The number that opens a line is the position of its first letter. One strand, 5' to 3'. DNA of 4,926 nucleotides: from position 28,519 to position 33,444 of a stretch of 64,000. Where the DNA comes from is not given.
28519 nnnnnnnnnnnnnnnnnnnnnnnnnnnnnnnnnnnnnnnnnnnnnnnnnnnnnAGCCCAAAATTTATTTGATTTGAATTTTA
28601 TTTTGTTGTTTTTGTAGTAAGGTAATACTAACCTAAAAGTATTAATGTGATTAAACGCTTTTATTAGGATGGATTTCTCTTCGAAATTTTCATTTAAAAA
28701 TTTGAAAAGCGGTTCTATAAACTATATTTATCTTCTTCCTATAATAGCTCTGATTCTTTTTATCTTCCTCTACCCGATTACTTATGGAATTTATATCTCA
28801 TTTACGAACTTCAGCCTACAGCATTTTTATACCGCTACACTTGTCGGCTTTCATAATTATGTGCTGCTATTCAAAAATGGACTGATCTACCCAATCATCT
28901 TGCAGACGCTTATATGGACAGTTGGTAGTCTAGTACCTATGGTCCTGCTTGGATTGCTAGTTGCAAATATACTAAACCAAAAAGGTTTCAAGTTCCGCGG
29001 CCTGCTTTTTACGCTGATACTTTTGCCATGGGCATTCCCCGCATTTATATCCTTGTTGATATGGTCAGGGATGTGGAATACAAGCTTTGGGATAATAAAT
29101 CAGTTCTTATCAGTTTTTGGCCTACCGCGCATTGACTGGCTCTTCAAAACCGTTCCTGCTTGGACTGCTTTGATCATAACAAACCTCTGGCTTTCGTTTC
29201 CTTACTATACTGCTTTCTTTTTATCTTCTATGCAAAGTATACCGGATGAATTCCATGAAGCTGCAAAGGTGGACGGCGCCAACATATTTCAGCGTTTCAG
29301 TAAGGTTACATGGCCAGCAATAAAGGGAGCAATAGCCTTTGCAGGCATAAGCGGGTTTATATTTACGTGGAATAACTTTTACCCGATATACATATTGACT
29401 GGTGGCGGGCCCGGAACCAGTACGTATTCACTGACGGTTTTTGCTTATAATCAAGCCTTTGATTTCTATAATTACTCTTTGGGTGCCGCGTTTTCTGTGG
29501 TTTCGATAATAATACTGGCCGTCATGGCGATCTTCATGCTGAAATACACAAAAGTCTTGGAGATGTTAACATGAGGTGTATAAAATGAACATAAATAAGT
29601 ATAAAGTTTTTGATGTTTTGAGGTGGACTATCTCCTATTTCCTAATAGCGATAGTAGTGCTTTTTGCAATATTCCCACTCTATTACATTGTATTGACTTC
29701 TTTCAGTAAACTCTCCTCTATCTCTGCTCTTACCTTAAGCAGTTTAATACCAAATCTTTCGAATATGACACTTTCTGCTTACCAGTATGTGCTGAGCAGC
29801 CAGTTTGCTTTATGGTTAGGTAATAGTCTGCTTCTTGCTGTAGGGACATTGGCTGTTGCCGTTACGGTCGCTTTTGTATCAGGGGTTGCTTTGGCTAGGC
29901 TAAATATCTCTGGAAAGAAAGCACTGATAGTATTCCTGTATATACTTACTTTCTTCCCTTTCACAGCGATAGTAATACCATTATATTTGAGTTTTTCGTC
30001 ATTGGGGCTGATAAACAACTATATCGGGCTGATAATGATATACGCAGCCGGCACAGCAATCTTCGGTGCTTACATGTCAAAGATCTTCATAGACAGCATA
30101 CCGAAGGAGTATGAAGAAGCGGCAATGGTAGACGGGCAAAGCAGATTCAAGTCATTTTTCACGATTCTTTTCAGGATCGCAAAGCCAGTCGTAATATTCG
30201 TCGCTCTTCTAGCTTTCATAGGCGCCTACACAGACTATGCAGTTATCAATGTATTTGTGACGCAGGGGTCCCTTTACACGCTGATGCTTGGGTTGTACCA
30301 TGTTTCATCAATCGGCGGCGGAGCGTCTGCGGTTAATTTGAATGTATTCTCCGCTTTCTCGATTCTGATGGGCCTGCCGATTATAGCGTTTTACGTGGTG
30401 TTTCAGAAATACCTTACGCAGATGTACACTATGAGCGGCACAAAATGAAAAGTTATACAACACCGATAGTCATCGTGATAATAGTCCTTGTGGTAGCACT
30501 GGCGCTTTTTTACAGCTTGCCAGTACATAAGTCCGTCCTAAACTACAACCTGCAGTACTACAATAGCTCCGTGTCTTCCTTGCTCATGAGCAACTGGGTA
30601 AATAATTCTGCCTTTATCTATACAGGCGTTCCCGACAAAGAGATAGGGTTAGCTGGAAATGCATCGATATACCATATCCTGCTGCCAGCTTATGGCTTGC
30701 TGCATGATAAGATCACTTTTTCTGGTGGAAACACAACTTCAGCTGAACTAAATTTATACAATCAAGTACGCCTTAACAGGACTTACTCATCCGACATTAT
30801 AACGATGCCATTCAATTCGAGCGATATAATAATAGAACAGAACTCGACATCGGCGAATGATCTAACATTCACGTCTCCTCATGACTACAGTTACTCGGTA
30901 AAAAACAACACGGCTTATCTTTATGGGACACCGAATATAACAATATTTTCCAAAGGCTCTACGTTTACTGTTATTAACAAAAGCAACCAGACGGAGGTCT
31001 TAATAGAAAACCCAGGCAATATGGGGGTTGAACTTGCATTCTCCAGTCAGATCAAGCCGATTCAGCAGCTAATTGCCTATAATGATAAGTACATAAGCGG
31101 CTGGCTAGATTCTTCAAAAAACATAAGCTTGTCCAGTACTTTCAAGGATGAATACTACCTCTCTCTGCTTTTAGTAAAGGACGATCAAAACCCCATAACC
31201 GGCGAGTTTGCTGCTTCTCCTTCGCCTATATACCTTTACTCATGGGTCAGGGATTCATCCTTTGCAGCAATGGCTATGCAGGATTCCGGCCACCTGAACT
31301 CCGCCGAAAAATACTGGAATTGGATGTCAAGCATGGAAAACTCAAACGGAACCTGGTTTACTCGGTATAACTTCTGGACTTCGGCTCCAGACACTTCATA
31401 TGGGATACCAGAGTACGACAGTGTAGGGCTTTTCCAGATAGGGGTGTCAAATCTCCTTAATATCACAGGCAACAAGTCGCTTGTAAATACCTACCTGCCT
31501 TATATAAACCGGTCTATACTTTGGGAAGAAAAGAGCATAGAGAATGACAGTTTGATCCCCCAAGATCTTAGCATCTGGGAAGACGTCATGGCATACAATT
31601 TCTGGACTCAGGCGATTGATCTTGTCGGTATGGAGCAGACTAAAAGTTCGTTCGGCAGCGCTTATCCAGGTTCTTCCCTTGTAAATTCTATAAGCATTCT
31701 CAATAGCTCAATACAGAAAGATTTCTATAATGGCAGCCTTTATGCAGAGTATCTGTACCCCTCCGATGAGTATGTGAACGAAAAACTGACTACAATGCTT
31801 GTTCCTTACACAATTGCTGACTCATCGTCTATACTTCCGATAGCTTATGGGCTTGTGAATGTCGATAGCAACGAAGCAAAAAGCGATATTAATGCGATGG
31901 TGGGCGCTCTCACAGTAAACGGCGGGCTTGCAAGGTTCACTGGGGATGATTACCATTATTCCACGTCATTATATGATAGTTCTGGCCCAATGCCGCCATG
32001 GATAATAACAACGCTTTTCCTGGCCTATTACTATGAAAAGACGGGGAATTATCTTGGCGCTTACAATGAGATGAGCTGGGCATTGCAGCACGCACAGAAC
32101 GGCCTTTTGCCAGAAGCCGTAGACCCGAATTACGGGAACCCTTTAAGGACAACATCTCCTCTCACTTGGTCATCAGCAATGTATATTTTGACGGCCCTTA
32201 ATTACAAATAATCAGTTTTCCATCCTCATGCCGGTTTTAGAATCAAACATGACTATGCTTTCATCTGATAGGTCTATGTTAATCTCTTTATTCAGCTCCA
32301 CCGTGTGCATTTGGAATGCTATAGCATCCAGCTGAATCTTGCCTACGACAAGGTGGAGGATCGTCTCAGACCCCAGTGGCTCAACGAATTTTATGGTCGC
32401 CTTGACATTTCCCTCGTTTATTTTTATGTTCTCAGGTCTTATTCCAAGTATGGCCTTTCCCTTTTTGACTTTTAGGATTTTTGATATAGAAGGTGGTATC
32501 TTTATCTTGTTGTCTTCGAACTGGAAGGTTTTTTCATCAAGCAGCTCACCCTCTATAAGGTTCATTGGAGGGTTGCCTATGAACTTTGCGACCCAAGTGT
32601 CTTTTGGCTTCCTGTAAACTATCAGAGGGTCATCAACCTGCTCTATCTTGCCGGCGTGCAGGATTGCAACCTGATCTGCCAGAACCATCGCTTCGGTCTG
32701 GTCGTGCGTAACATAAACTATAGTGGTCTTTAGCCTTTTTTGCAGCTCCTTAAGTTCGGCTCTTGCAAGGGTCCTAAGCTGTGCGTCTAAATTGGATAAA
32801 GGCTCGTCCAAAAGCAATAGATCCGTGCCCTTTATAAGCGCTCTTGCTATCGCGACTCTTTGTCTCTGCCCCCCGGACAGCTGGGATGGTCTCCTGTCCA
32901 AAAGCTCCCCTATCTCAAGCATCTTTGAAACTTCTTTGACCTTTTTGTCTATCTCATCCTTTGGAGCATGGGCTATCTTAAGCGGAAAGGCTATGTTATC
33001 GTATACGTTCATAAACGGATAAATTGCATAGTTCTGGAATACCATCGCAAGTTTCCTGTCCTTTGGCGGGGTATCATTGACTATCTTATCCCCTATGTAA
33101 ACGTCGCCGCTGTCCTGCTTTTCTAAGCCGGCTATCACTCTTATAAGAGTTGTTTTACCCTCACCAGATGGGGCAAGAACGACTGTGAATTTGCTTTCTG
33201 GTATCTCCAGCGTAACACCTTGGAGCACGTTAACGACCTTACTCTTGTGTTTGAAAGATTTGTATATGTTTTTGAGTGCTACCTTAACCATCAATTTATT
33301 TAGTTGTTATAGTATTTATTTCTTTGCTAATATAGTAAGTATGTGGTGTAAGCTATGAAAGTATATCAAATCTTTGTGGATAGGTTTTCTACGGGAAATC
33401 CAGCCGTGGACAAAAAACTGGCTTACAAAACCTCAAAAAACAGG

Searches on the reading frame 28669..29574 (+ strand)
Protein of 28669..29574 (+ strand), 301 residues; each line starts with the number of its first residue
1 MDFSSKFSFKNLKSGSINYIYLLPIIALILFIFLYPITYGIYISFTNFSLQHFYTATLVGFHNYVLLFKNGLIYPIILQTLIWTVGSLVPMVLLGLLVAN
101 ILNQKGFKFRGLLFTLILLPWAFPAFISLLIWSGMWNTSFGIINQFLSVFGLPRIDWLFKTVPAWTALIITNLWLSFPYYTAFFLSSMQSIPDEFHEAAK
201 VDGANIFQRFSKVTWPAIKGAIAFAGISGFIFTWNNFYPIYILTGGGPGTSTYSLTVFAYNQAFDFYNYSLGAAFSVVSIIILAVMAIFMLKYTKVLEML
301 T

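Call 43: search_protein_families(library=ncbifam, proteins=[window:28669-29574:+], max_evalue=0.00001)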
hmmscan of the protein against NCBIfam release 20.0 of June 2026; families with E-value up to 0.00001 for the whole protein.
window:28669-29574:+ (301 aa): 22 families
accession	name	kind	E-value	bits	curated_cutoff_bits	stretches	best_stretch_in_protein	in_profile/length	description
NF008232.0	PRK10999.1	equivalog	3.4e-37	128.4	392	1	57-296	263-517/520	maltose ABC transporter permease MalF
NF040931.1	ABC_arch_GlcT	equivalog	6.4e-29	101.4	360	1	29-288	8-265/278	glucose ABC transporter permease GlcT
NF007852.0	PRK10561.1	equivalog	4.8e-21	75.9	335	1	12-294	8-288/295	sn-glycerol-3-phosphate ABC transporter permease UgpA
TIGR02141.1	modB_ABC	equivalog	1.1e-14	54.6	182.6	1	81-292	4-203/208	molybdate ABC transporter permease subunit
NF006955.0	PRK09433.2-3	equivalog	7.8e-13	47.9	801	1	66-289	44-259/543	thiamine/thiamine pyrophosphate ABC transporter permease ThiP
NF006954.0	PRK09433.1-5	equivalog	3e-12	46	821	1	86-299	57-262/530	thiamine/thiamine pyrophosphate ABC transporter permease ThiP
TIGR02140.1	permease_CysW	equivalog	3.6e-12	46.3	329.1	1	53-298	25-256/261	sulfate ABC transporter permease subunit CysW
NF007044.0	PRK09497.1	equivalog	4e-12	46.2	348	1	25-298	15-279/285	spermidine/putrescine ABC transporter permease PotB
TIGR00969.1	3a0106s02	subfamily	6.6e-12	45.4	240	1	60-289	46-269/272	sulfate ABC transporter permease subunit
TIGR01581.1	Mo_ABC_porter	hypoth_equivalog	1e-11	44.8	210.3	1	80-282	26-220/225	ABC transporter permease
NF011624.0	PRK15050.1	equivalog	9.3e-11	41.4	247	1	19-283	25-275/297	2-aminoethylphosphonate ABC transporter permease subunit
NF006956.0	PRK09433.2-5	equivalog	4.5e-10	38.7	984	1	79-285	64-265/543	thiamine/thiamine pyrophosphate ABC transporter permease ThiP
NF008208.0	PRK10971.1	equivalog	6.9e-10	38.9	415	1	83-293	67-270/277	sulfate/thiosulfate ABC transporter permease CysT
NF006952.0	PRK09433.1-3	equivalog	3.1e-09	36.2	679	1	39-291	22-262/534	thiamine/thiamine pyrophosphate ABC transporter permease ThiP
TIGR02139.1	permease_CysT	equivalog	6.2e-09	35.8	246.1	1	57-289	32-258/265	sulfate ABC transporter permease subunit CysT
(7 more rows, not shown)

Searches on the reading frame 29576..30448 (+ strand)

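Call 43: search_protein_families(library=ncbifam, proteins=[window:29576-30448:+], max_evalue=0.00001)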
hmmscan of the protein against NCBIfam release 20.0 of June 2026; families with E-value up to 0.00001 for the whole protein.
window:29576-30448:+ (290 aa): 3 families
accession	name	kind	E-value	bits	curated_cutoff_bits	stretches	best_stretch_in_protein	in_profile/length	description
NF008231.0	PRK10998.1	equivalog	5.9e-21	75.3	261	1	15-290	11-295/296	maltose ABC transporter permease MalG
NF040932.1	ABC_arch_GlcU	equivalog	7.8e-19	68.3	340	1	18-282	3-262/272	glucose ABC transporter permease GlcU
NF008210.0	PRK10973.1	equivalog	4e-11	43.1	297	1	20-280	12-272/281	sn-glycerol-3-phosphate ABC transporter permease UgpE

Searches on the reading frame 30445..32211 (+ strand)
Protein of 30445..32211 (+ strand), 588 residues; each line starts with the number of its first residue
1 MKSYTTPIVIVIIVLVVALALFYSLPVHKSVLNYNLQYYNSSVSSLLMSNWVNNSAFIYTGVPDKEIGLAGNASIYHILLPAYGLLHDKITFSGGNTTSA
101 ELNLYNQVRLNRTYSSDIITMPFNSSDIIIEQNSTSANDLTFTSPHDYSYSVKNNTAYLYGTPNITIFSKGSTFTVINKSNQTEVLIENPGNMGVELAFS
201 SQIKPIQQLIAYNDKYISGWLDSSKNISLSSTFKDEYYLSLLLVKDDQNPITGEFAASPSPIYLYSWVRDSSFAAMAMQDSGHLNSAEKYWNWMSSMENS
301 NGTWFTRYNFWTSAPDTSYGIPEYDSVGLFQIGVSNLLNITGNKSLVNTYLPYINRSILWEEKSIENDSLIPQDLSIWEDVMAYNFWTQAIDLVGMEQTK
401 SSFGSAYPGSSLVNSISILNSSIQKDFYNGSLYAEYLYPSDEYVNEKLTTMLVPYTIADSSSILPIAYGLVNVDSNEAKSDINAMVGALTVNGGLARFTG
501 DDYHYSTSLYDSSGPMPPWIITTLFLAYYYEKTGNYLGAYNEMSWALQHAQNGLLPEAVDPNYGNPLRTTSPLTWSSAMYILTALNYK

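Call 9: search_protein_families(library=pfam, proteins=[window:30445-32211:+])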
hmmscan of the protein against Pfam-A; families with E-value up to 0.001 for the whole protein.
window:30445-32211:+ (588 aa): 1 family
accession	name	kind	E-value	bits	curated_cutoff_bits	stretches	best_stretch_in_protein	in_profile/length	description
PF00723.27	Glyco_hydro_15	-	3.7e-09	36.4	22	1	247-297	18-72/427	Glycosyl hydrolases family 15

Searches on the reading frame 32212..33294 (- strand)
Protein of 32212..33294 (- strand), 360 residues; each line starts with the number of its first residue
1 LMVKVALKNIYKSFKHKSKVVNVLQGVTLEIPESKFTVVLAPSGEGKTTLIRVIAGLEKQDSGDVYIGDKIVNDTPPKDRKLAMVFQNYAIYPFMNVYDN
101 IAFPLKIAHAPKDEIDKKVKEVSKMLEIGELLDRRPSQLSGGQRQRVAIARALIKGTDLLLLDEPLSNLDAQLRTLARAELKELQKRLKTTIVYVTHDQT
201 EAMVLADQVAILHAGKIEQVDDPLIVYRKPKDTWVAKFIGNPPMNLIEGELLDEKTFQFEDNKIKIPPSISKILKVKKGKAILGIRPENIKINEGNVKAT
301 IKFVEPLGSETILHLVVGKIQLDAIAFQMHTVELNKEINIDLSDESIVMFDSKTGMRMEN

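Call 73: search_protein_families(library=pfam, proteins=[window:32212-33294:-], max_evalue=0.0001)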
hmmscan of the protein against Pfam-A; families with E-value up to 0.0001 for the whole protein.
window:32212-33294:- (360 aa): 3 families
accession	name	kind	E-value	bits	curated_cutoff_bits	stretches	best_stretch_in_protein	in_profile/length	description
PF00005.33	ABC_tran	-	6.9e-30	104.9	25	1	24-166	1-136/137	ABC transporter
PF17912.7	OB_MalK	-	4e-10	40.8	27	1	240-290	1-53/53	MalK OB fold domain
PF08402.16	TOBE_2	-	1.5e-05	25.5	21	1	283-348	1-74/76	TOBE domain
